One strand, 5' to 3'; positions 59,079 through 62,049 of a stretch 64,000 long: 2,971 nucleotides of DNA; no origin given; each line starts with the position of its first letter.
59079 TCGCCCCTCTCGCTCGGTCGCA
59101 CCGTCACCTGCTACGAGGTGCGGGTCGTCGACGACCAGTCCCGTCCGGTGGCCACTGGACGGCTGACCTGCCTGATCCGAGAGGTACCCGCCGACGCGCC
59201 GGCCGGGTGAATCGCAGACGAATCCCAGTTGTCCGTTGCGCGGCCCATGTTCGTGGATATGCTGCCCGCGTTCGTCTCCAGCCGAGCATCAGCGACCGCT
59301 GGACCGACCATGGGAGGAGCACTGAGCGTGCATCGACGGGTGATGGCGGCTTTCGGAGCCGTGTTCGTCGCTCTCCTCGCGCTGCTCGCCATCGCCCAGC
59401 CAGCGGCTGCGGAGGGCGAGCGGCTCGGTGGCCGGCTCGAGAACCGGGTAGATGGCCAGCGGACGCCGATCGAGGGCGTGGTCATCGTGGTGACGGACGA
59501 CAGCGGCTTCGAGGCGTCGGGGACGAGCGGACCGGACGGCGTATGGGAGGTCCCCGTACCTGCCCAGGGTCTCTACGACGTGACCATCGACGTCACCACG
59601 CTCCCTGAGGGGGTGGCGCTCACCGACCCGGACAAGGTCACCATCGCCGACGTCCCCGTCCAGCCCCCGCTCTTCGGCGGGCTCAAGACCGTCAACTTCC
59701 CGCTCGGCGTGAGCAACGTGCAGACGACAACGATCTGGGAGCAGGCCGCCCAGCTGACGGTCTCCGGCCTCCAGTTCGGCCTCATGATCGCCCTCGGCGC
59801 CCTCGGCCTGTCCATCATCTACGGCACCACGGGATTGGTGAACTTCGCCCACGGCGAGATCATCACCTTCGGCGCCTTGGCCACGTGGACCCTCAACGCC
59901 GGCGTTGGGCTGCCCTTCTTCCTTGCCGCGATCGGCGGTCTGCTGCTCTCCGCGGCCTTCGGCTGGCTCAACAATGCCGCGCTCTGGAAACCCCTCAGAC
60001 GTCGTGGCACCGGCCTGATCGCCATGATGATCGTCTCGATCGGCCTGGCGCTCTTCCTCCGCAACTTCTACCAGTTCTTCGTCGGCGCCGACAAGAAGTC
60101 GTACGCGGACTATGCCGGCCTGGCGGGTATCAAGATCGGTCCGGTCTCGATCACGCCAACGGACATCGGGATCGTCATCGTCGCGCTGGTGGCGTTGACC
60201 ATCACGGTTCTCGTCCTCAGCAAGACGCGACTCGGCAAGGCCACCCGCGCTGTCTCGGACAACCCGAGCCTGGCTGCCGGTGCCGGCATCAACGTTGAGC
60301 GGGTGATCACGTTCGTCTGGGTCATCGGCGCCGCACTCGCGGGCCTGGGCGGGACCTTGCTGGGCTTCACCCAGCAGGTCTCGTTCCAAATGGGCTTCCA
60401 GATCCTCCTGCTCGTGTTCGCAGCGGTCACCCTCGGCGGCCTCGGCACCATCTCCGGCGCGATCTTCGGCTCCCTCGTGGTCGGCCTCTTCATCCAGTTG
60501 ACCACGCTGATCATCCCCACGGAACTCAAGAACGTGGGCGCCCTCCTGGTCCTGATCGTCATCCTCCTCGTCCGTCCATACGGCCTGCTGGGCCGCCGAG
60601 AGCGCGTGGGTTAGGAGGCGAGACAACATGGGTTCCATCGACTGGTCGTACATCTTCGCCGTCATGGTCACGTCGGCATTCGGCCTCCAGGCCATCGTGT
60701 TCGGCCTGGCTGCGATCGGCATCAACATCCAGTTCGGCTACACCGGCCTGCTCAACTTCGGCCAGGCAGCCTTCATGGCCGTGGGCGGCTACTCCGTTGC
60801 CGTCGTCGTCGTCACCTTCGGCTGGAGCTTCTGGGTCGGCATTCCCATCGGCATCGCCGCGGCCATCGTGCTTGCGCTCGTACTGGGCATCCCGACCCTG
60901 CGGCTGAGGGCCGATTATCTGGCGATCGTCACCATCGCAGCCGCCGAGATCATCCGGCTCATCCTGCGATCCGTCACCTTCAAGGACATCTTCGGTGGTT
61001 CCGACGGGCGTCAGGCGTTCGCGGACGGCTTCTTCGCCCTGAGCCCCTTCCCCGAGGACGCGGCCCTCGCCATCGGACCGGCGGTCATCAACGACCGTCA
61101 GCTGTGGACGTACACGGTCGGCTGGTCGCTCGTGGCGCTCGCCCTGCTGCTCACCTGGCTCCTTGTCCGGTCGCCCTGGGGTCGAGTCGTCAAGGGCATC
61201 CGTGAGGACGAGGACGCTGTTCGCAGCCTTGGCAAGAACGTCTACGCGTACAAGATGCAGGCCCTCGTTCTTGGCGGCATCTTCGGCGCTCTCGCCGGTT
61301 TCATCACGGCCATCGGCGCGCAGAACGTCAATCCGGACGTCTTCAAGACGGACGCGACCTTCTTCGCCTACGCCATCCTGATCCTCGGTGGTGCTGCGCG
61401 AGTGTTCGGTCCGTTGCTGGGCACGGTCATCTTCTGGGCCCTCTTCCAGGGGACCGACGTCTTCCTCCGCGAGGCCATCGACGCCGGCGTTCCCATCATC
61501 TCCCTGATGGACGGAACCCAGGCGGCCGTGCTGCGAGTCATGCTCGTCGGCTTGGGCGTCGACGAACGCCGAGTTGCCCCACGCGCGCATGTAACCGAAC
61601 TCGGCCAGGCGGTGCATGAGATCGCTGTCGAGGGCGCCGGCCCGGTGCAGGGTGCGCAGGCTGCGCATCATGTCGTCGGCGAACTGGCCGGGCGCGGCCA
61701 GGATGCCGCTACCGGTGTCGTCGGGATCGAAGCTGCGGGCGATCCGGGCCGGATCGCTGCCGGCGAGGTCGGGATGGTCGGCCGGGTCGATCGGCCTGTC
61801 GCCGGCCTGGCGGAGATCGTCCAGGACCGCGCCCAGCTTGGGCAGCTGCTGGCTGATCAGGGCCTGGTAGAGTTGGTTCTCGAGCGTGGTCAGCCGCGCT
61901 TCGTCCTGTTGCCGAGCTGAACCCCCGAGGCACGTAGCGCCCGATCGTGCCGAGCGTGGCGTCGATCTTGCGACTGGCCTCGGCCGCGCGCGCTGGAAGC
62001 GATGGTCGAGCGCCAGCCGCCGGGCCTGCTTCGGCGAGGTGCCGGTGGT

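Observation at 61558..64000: Three tandem type III secretion chaperone-like genes plus an effector-like gene on an actinobacterial backbone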

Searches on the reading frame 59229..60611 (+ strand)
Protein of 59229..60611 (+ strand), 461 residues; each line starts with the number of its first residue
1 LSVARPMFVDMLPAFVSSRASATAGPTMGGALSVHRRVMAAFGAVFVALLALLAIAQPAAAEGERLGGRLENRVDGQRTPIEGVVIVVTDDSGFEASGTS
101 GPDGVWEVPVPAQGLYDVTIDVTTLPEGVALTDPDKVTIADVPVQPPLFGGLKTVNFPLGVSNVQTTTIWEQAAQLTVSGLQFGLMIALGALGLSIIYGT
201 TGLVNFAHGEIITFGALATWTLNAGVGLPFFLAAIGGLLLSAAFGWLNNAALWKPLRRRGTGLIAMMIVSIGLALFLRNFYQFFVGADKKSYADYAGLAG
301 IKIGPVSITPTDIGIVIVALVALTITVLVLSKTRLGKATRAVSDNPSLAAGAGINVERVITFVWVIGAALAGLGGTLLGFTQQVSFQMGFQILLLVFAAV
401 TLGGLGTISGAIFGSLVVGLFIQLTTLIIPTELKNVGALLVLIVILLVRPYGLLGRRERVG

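Call 18: find_homologous_proteins(query=window:59229-60611:+, max_evalue=1e-50)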
Query window:59229-60611:+ (461 aa): 7640 proteins with E <= 1e-50 among 8000 candidates; the best 120 are listed.
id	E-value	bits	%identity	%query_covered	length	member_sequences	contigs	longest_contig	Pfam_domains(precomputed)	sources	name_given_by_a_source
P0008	8.1e-230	782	85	95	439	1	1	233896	PF02653.22,PF13620.13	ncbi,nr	ncbi:MAG: branched-chain amino acid ABC transporter permease [Actinomycetales bacterium]|nr:branched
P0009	8.5e-230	782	87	93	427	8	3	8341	PF02653.22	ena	-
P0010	2.3e-225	767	83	94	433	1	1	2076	PF02653.22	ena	-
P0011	3.7e-225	766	85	93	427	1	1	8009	PF02653.22,PF13620.13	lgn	-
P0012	2.0e-222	757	83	93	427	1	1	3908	PF02653.22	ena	-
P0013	3.8e-220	750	84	93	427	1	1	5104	PF02653.22,PF13620.13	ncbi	-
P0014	3.9e-220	750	84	93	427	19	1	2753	PF02653.22,PF13620.13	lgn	-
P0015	3.5e-219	747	84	93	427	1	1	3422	PF02653.22,PF13620.13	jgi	jgi:neutral amino acid transport system permease protein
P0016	1.7e-218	744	83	93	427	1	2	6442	PF02653.22,PF13620.13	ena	-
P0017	1.9e-218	744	83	93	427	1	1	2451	PF02653.22,PF13620.13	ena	-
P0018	8.2e-217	739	82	93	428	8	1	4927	PF02653.22,PF13620.13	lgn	-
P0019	2.7e-216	737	83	93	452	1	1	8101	PF02653.22,PF13620.13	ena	-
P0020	8.6e-216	736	85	89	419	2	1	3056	PF02653.22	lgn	-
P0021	1.8e-215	734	82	93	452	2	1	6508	PF02653.22,PF13620.13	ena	-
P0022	3.7e-215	733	82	93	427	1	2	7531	PF02653.22,PF13620.13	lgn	-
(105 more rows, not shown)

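Call 19: find_encoding_contigs(protein=P0008, flank=8000, max_places=2)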
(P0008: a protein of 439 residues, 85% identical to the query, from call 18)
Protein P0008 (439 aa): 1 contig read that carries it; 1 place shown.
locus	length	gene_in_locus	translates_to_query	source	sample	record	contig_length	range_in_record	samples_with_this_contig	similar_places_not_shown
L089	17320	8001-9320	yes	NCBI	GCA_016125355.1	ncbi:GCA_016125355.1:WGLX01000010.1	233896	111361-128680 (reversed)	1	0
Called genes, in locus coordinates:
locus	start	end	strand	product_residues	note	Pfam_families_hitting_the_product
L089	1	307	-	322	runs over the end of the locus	PF03741:TerC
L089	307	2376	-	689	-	PF04851:ResIII, PF00270:DEAD (weak), PF17757:UvrB_inter, PF27431:UvrB_3rd, PF00271:Helicase_C, PF12344:UvrB, PF02151:UVR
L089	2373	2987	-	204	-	PF01121:CoaE, PF13521:AAA_28 (faint), PF13671:AAA_33 (weak)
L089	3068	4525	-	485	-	PF21710:Spt6_S1 (faint), PF00575:S1, PF13509:S1_2 (faint), PF00575:S1, PF23459:S1_RRP5, PF00575:S1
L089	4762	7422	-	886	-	PF02739:5_3_exonuc_N, PF01367:5_3_exonuc, PF22619:DNA_polI_exo1 (weak), PF00476:DNA_pol_A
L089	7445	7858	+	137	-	PF03061:4HBT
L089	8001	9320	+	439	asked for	PF13620:CarboxypepD_reg (faint), PF02653:BPD_transp_2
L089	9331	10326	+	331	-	PF02653:BPD_transp_2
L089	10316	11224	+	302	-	PF00005:ABC_tran, PF13304:AAA_21 (faint), PF12399:BCA_ABC_TP_C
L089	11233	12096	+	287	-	PF00005:ABC_tran, PF13304:AAA_21 (weak)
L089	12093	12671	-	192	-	PF27188:SfmD_perox (faint)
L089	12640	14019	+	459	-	PF00892:EamA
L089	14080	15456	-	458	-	PF13433:Peripla_BP_5 (weak), PF13458:Peripla_BP_6, PF01094:ANF_receptor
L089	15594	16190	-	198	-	PF00072:Response_reg, PF03861:ANTAR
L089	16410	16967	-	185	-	-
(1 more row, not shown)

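Call 20: find_encoding_contigs(protein=P0009, flank=8000, max_places=4)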
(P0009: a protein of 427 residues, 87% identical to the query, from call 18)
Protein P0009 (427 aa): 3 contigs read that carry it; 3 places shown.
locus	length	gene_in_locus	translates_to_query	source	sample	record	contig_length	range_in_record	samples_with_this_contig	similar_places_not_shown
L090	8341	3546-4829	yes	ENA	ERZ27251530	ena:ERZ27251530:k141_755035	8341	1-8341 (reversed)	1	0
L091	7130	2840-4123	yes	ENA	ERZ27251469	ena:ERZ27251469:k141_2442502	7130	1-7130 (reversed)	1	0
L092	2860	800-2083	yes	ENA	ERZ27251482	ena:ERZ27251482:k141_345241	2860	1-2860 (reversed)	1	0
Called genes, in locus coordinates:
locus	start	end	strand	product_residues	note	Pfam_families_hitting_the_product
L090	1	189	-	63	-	?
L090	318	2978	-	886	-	PF02739:5_3_exonuc_N, PF01367:5_3_exonuc, PF22619:DNA_polI_exo1 (weak), PF00476:DNA_pol_A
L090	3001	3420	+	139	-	PF03061:4HBT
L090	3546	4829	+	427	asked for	PF02653:BPD_transp_2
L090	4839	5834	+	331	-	PF02653:BPD_transp_2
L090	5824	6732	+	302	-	PF00005:ABC_tran, PF13304:AAA_21 (weak), PF12399:BCA_ABC_TP_C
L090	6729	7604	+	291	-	PF00005:ABC_tran, PF13304:AAA_21 (weak)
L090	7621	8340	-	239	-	?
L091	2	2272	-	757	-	?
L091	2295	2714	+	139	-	PF03061:4HBT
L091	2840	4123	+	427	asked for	PF02653:BPD_transp_2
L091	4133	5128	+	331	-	PF02653:BPD_transp_2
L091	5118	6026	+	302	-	PF00005:ABC_tran, PF13304:AAA_21 (weak), PF12399:BCA_ABC_TP_C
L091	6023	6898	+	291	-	PF00005:ABC_tran, PF13304:AAA_21 (weak)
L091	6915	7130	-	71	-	?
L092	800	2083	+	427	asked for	PF02653:BPD_transp_2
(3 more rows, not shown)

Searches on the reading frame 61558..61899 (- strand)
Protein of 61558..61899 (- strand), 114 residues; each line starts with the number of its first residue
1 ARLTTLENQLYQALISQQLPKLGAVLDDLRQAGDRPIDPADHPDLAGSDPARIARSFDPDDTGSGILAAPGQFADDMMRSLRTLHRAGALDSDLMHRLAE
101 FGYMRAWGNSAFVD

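Call 52: search_protein_representatives(protein=window:61558-61899:-)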
Query: 114 residues. Proteins with E-value up to 0.001 (for the whole library): 6; up to 1e-10: 1; up to 1e-30: 1. The best 6 are listed.
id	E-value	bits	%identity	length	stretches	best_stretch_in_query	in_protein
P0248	1.4e-46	173.5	74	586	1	1-114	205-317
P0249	1.5e-06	44.6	36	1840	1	10-109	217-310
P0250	1.5e-05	41.4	39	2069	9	39-71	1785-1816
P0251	3.0e-05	40.4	40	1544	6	13-40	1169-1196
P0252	1.7e-04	38.0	38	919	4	67-93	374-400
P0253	4.8e-04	36.5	32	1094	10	32-64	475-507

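Call 54: search_protein_families(library=pfam, max_evalue=0.1, proteins=[P0248, P0249])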
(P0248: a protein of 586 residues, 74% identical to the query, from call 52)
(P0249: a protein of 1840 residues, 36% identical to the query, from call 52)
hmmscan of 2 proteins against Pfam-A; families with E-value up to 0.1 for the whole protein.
P0248 (586 aa): 1 family
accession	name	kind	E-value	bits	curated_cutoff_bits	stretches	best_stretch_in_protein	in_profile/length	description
PF18026.6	Exog_C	-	0.053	13.9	29.5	0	552-570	13-31/49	Endo/exonuclease (EXOG) C-terminal domain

P0249 (1840 aa): 1 family
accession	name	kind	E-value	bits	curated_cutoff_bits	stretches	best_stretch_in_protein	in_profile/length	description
PF21518.3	Sas-5-like_implico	-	0.089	12.9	27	0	1383-1397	30-44/44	Spindle assembly abnormal protein 5, implico domain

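Call 55: find_encoding_contigs(protein=P0248, flank=10000, max_places=3)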
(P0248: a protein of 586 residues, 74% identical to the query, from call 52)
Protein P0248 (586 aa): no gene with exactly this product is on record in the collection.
